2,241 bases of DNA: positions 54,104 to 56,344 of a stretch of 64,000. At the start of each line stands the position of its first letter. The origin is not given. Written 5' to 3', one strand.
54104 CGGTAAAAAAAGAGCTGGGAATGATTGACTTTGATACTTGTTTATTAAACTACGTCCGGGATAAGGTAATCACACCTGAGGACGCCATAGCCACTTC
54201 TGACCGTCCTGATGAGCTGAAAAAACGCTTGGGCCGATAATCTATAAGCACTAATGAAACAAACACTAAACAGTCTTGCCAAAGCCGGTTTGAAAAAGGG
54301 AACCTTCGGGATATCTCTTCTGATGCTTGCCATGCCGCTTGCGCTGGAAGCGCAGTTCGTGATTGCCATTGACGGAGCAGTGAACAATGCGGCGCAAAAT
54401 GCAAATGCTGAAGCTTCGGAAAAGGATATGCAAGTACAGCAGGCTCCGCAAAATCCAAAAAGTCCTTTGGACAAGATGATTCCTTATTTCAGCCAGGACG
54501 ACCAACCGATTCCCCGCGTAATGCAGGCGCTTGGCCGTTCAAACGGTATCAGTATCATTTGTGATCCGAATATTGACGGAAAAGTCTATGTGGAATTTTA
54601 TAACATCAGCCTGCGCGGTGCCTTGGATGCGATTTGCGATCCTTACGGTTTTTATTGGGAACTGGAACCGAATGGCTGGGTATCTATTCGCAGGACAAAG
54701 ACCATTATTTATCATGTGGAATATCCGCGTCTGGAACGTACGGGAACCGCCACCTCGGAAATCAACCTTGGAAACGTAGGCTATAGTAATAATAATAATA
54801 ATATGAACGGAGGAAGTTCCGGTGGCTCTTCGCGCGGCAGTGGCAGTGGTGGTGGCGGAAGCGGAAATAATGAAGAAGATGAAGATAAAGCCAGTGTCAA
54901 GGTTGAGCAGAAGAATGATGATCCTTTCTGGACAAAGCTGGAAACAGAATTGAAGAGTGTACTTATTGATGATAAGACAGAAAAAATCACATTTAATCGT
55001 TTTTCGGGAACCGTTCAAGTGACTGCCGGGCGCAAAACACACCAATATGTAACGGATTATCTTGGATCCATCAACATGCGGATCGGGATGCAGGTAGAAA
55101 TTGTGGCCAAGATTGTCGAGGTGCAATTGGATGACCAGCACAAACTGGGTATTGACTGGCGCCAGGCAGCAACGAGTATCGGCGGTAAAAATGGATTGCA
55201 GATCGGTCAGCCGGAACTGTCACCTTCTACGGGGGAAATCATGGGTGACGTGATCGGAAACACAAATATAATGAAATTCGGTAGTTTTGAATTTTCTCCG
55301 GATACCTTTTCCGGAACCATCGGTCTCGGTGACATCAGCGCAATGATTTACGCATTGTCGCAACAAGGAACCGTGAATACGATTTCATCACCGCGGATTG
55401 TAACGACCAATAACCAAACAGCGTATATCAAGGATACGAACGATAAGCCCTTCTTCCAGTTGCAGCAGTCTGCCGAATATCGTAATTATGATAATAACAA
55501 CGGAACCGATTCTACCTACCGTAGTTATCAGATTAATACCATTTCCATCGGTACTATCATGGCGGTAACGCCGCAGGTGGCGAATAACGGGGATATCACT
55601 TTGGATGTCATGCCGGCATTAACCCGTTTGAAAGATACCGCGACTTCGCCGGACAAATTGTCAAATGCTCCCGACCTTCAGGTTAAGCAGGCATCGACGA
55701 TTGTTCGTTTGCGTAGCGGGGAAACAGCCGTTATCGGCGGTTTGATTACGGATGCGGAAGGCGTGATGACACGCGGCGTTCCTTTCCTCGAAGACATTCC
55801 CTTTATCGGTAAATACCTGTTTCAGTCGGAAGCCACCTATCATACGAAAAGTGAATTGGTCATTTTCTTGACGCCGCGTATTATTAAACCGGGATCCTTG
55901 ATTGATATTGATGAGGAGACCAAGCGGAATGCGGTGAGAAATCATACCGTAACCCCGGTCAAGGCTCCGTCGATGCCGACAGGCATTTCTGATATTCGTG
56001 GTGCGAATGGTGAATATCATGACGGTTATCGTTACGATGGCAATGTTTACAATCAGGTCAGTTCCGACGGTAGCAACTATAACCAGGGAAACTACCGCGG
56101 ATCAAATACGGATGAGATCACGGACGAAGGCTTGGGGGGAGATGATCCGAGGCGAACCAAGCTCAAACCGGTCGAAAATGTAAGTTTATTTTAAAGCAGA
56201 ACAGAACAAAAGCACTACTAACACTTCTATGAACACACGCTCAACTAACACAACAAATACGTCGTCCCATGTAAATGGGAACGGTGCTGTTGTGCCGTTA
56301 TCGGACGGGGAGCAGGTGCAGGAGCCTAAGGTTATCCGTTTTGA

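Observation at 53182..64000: Atypically organised type IV pilus / T2SS-like cluster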

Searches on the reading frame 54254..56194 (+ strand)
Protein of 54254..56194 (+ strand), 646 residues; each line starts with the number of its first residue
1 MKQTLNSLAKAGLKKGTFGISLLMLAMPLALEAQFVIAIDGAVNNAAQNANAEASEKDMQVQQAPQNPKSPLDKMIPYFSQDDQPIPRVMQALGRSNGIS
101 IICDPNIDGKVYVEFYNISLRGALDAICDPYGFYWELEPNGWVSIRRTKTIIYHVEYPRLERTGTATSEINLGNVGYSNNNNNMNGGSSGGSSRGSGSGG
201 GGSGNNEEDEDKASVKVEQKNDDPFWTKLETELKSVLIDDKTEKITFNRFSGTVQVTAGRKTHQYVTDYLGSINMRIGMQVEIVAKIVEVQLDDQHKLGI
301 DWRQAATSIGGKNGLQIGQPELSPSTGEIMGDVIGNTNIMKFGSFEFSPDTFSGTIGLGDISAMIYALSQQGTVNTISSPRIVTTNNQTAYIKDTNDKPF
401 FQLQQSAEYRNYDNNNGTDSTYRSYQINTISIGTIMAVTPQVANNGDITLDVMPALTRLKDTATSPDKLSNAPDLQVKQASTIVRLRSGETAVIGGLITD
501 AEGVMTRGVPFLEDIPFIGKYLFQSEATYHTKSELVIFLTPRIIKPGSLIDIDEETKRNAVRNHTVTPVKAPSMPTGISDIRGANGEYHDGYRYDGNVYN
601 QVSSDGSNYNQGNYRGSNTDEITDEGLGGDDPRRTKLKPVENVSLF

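Call 7: search_protein_families(library=pfam, proteins=[window:54254-56194:+], max_evalue=0.1)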
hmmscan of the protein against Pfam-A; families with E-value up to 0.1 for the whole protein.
window:54254-56194:+ (646 aa): 2 families
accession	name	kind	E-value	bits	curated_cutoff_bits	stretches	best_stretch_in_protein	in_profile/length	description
PF00263.26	Secretin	-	4.9e-40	137.3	27.5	1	367-545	1-169/169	Bacterial type II and III secretion system protein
PF07655.18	Secretin_N_2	-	3.4e-08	34.3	23.4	1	150-238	1-78/91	Secretin N-terminal domain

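Call 8: search_protein_families(library=ncbifam, proteins=[window:54254-56194:+], max_evalue=0.1)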
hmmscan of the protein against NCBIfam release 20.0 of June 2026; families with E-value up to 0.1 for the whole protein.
window:54254-56194:+ (646 aa): 9 families
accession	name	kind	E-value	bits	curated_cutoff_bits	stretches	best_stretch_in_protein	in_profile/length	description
TIGR02519.1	pilus_MshL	equivalog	2.1e-60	204.2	250.2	1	247-544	3-290/290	pilus (MSHA type) biogenesis protein MshL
TIGR02517.1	type_II_gspD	equivalog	3.7e-44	151.2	351.35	1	185-545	278-591/600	type II secretion system secretin GspD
TIGR02515.1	IV_pilus_PilQ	subfamily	8.1e-41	140.4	284.35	1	253-545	145-428/428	type IV pilus secretin PilQ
TIGR02520.1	pilus_B_mal_scr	equivalog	4.6e-34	117.9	287.65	1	110-510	121-485/513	PilN family type IVB pilus formation outer membrane protein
TIGR02516.1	type_III_yscC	equivalog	1.3e-29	103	238.45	1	279-545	234-462/463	type III secretion system outer membrane ring subunit SctC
NF010083.0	PRK13568.1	equivalog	2.3e-26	92.6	554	1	365-545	256-418/419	DNA uptake porin HofQ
NF007851.2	PRK10560.1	exception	2.7e-19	69.3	598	1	273-545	174-410/412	DNA uptake porin HofQ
NF042912.1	Amuc_1098_fam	equivalog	8.7e-19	67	750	2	473-547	726-799/805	Amuc_1098 family type IV pilus outer membrane protein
NF011873.0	PRK15346.1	equivalog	2.3e-15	56.3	524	1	279-539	271-488/499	EscC/YscC/HrcC family type III secretion system outer membrane ring protein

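Call 56: search_solved_structures(query=window:54254-56194:+, max_evalue=0.00001)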
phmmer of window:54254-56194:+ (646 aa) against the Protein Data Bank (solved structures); distinct sequences matched with E-value up to 0.00001: 22.
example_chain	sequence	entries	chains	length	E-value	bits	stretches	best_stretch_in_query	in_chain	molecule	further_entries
6w6m_A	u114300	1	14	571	2e-18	69.7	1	270-544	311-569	Type IV pilus secretin PilQ family protein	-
5wln_G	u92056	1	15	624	4e-18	68.7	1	279-548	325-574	Type II secretion system protein D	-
5wq7_A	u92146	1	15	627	2.6e-17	66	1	245-548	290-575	Putative type II secretion system protein D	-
5w68_A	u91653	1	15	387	6.4e-17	64.8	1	245-563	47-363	Putative type II secretion protein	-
5zdh_A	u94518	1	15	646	1.4e-16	63.7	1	245-563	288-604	Type II secretion system protein D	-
3jc8_Qa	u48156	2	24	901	6e-16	61.5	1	279-545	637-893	PilQ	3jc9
9x0w_A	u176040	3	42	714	3.2e-15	59.1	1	279-545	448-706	Fimbrial assembly protein PilQ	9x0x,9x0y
6ve2_A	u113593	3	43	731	3.3e-15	59.1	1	279-545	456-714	Fimbrial assembly protein PilQ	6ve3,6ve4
6i1x_A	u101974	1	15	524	3.4e-15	59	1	271-549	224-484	Type II secretion system protein D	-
5wq9_A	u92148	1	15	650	4.8e-12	48.7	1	256-563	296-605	Type II secretion system protein D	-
9k8v_A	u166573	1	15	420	7.1e-12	48.1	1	255-563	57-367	General secretion pathway protein D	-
5wq8_A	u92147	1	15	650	8.1e-12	47.9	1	256-563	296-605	Type II secretion system protein D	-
6hcg_A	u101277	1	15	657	1.8e-11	46.8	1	270-546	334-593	Type II secretion system protein D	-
6i1y_A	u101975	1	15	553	9.9e-11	44.3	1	355-563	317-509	General secretion pathway protein GspD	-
7ofh_A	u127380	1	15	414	2.6e-10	42.9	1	323-544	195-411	Virion export protein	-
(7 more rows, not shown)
